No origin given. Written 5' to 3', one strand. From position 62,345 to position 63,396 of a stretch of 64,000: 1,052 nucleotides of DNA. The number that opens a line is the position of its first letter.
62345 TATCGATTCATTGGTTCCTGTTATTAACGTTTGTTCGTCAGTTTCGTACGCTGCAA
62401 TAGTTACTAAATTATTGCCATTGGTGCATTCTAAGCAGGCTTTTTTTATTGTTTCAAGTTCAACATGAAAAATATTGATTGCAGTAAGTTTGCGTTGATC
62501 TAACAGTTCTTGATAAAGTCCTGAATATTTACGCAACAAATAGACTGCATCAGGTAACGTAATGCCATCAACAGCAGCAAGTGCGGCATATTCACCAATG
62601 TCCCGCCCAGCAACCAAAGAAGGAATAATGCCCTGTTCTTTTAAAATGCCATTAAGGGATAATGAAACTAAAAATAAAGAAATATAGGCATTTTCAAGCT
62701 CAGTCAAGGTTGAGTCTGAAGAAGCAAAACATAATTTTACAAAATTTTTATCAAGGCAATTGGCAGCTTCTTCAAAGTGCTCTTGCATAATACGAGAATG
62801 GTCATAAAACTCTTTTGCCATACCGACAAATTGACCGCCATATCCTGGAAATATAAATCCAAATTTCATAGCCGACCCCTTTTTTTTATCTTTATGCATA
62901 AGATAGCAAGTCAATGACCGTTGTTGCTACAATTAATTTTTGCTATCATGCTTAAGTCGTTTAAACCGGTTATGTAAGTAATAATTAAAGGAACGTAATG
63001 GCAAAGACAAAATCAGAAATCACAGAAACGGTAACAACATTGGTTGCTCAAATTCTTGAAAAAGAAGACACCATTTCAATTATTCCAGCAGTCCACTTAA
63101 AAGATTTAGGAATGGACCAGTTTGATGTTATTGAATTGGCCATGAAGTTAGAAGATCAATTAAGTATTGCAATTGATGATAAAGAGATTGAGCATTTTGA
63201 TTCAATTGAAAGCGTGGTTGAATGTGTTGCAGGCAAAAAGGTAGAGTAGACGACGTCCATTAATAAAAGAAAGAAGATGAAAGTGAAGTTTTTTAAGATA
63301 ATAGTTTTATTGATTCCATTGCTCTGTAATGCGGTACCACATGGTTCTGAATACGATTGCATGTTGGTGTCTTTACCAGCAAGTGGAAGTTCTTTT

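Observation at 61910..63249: Divergent FabD-like and ACP-like genes have both lost their essential serines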

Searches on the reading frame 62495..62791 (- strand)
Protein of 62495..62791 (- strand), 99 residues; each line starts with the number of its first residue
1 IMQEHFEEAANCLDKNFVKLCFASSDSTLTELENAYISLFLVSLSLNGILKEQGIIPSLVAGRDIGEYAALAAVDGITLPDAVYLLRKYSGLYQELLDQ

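Call 39: find_related_loci(query=A2, collection=metagenome_contigs, flank=6000)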
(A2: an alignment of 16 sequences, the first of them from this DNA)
Query A2 (99 aa) in metagenome_contigs; peptide patterns used: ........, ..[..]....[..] (x = any residue, [..] = any of these).
525 stretches matched a pattern; 237 encode a relative of the query (tblastn E <= 1e-3); the best 80 are kept; 80 distinct loci.
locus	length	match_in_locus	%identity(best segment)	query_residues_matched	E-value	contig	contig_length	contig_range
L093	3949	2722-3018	100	1-99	2e-63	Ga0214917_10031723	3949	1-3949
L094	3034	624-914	78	2-98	2e-48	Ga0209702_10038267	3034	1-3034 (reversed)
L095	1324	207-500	78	2-99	2e-49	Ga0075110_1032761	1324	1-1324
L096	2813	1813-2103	72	1-97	2e-44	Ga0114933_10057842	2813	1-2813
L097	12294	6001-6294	64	2-99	2e-40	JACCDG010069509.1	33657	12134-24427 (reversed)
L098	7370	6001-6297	60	1-99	9e-40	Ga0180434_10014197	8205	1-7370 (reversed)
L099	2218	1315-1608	61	1-98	7e-39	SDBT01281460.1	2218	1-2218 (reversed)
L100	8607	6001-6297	60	1-99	2e-38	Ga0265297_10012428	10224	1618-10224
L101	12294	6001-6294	65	1-98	5e-38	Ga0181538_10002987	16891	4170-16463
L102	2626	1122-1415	58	2-99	6e-38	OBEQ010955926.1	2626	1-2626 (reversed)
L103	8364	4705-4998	59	2-99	6e-38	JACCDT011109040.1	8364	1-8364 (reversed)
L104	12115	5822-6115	65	1-98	5e-38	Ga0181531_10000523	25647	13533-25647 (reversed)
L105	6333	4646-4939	65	1-98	8e-38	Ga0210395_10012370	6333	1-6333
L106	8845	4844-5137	59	1-98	9e-38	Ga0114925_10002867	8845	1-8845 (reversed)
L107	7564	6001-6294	59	1-98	8e-38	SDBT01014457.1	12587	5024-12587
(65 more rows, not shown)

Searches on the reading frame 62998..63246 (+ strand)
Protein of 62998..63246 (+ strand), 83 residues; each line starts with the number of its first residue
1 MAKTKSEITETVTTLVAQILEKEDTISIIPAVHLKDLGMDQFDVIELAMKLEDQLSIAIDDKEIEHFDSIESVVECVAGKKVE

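Call 4: search_protein_families(library=pfam, proteins=[window:62998-63246:+], max_evalue=1)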
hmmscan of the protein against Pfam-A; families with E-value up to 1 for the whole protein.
seq(83 aa): 1 family
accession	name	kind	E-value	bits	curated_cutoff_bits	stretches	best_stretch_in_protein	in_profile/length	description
PF00550.31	PP-binding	-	1.5e-09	38.4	20.8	1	11-77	2-67/67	Phosphopantetheine attachment site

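Call 5: search_protein_families(library=ncbifam, proteins=[window:62998-63246:+], max_evalue=1)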
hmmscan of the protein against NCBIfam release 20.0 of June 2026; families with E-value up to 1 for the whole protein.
seq(83 aa): 20 families
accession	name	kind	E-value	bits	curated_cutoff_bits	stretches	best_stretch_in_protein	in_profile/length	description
TIGR00517.1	acyl_carrier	equivalog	2e-11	43.6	70.45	1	6-80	2-76/77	acyl carrier protein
NF002148.0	PRK00982.1-2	subfamily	1.4e-10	40.8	71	1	5-81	2-78/79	acyl carrier protein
NF002150.0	PRK00982.1-4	subfamily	5.5e-09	36.1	66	1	4-80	2-78/80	acyl carrier protein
NF009104.0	PRK12449.1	equivalog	1.4e-08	34.6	70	1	4-78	2-76/80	acyl carrier protein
NF002149.0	PRK00982.1-3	equivalog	3.9e-08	33.1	106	1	6-79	2-75/78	acyl carrier protein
NF002151.0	PRK00982.1-5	equivalog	6.6e-08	32.6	92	1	6-78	2-74/78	acyl carrier protein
NF058660.1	cispen_ACP_AmcB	equivalog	1.5e-05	25.1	80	1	33-78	28-76/80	cispentacin biosynthesis acyl carrier protein AmcB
NF040636.1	AcpM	exception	0.00016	21.6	146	1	4-77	2-75/93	meromycolate extension acyl carrier protein AcpM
NF005480.0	PRK07081.1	equivalog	0.00038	20.4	72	1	29-78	23-74/83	acyl carrier protein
NF002147.0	PRK00982.1-1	equivalog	0.00075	19.3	84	1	1-80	1-80/83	acyl carrier protein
NF045894.1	PKS_plus_SDR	equivalog_domain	0.0012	16.5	1740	1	3-61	1435-1493/1515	type I polyketide synthase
NF003757.0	PRK05350.1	equivalog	0.0023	18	65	1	4-78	3-77/83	acyl carrier protein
NF052616.1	ACP_for_OlsHI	equivalog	0.0059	16.9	130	1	39-81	37-81/83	ornithine lipid biosynthesis acyl carrier protein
NF003464.0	PRK05087.1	equivalog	0.0098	15.9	68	1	7-72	2-69/78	D-alanine--poly(phosphoribitol) ligase subunit DltC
NF006031.0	PRK08172.1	equivalog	0.03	15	76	1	24-77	20-74/82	acyl carrier protein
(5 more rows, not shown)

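Call 10: find_homologous_proteins(query=window:62998-63246:+)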
Query seq(83 aa) (83 aa): 3 proteins with E <= 0.001 among 3 candidates.
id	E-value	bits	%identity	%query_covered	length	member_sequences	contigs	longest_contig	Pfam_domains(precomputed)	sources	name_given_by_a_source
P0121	1.3e-41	157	99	100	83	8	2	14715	PF00550.32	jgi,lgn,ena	-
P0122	5.0e-27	111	74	96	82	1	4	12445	PF00550.32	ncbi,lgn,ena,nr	ncbi:MAG: acyl carrier protein [Proteobacteria bacterium]|nr:acyl carrier protein [Pseudomonadota ba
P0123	1.8e-26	109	74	96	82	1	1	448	PF00550.32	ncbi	-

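Call 44: find_encoding_contigs(protein=P0122, flank=10000, max_places=2)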
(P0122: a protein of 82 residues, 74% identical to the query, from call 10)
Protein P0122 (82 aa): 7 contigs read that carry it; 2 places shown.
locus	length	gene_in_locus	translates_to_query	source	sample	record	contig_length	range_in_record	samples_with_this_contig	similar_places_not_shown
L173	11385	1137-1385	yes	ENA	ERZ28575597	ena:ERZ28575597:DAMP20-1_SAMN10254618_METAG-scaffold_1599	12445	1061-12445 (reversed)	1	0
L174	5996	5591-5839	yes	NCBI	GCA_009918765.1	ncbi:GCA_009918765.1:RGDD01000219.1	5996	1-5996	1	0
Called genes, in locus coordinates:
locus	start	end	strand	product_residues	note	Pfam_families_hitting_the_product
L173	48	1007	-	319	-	PF00698:Acyl_transf_1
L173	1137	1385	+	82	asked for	PF00550:PP-binding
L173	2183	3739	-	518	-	-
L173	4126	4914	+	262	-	PF02673:BacA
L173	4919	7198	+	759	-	PF13491:FtsK_4TM, PF17854:FtsK_alpha, PF01580:FtsK_SpoIIIE, PF01935:DUF87 (weak), PF12846:AAA_10 (faint), PF09397:FtsK_gamma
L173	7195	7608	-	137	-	-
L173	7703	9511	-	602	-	PF00009:GTP_EFTU, PF22042:EF-G_D2, PF03144:GTP_EFTU_D2, PF00679:EFG_C, PF21018:BipA_C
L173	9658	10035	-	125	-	-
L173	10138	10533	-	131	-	-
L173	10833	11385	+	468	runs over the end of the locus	PF08245:Mur_ligase_M, PF02875:Mur_ligase_C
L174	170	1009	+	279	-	PF00293:NUDIX (weak)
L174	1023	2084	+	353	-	-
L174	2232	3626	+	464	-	-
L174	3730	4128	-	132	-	PF01934:HepT-like, PF08780:NTase_sub_bind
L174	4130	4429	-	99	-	PF01909:NTP_transf_2, PF18765:Polbeta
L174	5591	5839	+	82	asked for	PF00550:PP-binding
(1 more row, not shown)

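Call 63: find_homologous_proteins(query=A4, max_evalue=0.00001)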
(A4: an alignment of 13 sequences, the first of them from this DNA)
Query A4 (13 sequences) (83 aa, profile of the alignment): 994 proteins with E <= 0.00001 among 4556 candidates; the best 120 are listed.
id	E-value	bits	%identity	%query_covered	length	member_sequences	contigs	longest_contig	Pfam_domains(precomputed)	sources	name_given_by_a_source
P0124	8.1e-29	117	-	-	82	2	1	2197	PF00550.32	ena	-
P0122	7.0e-28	114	74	96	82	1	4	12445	PF00550.32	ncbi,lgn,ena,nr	ncbi:MAG: acyl carrier protein [Proteobacteria bacterium]|nr:acyl carrier protein [Pseudomonadota ba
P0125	1.7e-27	113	26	96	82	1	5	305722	PF00550.32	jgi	jgi:acyl carrier protein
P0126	3.0e-27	112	20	98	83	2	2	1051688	PF00550.32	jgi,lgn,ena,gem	-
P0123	3.2e-27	112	74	96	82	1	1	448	PF00550.32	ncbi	-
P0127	1.3e-26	110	32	89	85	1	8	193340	PF00550.32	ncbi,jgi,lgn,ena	-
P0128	1.4e-26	110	28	95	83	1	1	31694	PF00550.32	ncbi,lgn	-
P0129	1.7e-26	110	-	-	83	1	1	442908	PF00550.32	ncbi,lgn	-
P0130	1.8e-26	110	30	92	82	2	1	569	PF00550.32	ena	-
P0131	2.3e-26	109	30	93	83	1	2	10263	PF00550.32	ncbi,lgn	-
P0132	2.5e-26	109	34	93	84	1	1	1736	PF00550.32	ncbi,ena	-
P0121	3.9e-26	109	99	100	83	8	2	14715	PF00550.32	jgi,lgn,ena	-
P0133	4.2e-26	108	30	98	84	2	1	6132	PF00550.32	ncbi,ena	-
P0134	6.0e-26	108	32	84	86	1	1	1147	PF00550.32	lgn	-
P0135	7.4e-26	108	30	98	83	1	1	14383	PF00550.32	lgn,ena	-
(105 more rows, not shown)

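Call 72: predict_structure(alignment_id=A5)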
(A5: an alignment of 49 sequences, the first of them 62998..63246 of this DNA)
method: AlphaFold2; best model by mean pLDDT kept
length: 83 residues; sequences in the alignment: 49
mean_pLDDT: 80.4   pTM: 0.65
mean pLDDT of the five models: 80.4, 77.5, 76.4, 75.4, 67.1
residues with pLDDT >= 90: 1; 70-90: 69; 50-70: 11; < 50: 2
segments of 3 or more residues with pLDDT < 50: none
pLDDT, mean of each block of 10 residues (from residue 1): 71 86 68 82 89 86 84 84 60
secondary structure, 60 per line:
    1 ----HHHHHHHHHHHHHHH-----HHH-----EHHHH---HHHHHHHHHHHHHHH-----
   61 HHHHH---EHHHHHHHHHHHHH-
elements in order: H5-19 H34-37 H41-55 H61-65 H70-82

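Call 76: fold_search(model_id=the predicted structure, library=pdb)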
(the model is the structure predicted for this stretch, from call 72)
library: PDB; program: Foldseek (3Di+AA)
matches with E <= 10: 421; with E <= 0.001: 25
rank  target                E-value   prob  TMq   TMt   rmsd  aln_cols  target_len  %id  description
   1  6sm4_A                2.0e-04  1.00  0.80  0.85   1.2        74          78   18  AntF (apo): type II PKS acyl-carrier protein (released 2020-05-27)
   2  6sm6_B                2.0e-04  1.00  0.77  0.82   1.2        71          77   18  AntF (holo): type II PKS acyl-carrier protein (released 2020-05-27)
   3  8xks_R                2.5e-04  1.00  0.84  0.83   1.4        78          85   23  The cryo-EM structure of Orf2971-FtsHi motor complex (released 2024-12-04)
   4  4zjb_G                2.6e-04  1.00  0.78  0.80   1.7        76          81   30  Crystal structure of (3R)-Hydroxyacyl-Acyl Carrier Protein Dehydratase(FabZ) in complex with holo-ACP from Helicobacte (released 2016-11-02)
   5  1vku                  2.8e-04  1.00  0.79  0.77   1.8        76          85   25  Crystal structure of Acyl carrier protein (TM0175) from Thermotoga maritima at 2.00 A resolution (released 2004-08-17)
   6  5h9h_A                3.0e-04  1.00  0.78  0.87   1.4        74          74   31  holo acyl carrier protein (holo-ACP) from Helicobacter pylori (released 2016-12-28)
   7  9a4c_A                3.4e-04  1.00  0.80  0.86   1.4        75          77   29  Integrative model of ACP-HEPS2 by crosslinking MS and deep learning (released 2024-09-18)
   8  6smd_A                3.4e-04  1.00  0.81  0.86   1.2        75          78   17  PlMCAT:AntF (holo): type II PKS acyl-carrier protein in complex with its malonyl-transacylase (released 2020-05-27)
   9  7e1r_D                3.4e-04  1.00  0.75  0.86   1.6        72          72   32  Crystal structure of Dehydrogenase/isomerase FabX from Helicobacter pylori in complex with holo-ACP (released 2021-12-01)
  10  5h9g_A                3.8e-04  1.00  0.80  0.82   1.6        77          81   30  apo-ACP from Helicobacter pylori (released 2016-12-28)
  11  5h9h_B                4.1e-04  1.00  0.76  0.83   1.6        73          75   32  holo acyl carrier protein (holo-ACP) from Helicobacter pylori (released 2016-12-28)
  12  8jfh_E                4.6e-04  1.00  0.79  0.83   2.0        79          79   30  Crystal structure of 3-oxoacyl-ACP reductase FabG in complex with NADP+ and 3-keto-octanoyl-ACP from Helicobacter pylo (released 2023-11-15)
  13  8xqw_J                4.9e-04  1.00  0.84  0.82   1.4        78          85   23  Cryo-EM structure of the Ycf2-FtsHi motor complex from Chlamydomonas reinhardtii in AMPPNP bound state (released 2024-09-11)
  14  2x2b                  4.9e-04  1.00  0.80  0.86   1.5        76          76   29  Crystal structure of malonyl-ACP (acyl carrier protein) from Bacillus subtilis (released 2010-03-16)
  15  6sm4_B                5.9e-04  1.00  0.83  0.89   1.3        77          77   17  AntF (apo): type II PKS acyl-carrier protein (released 2020-05-27)
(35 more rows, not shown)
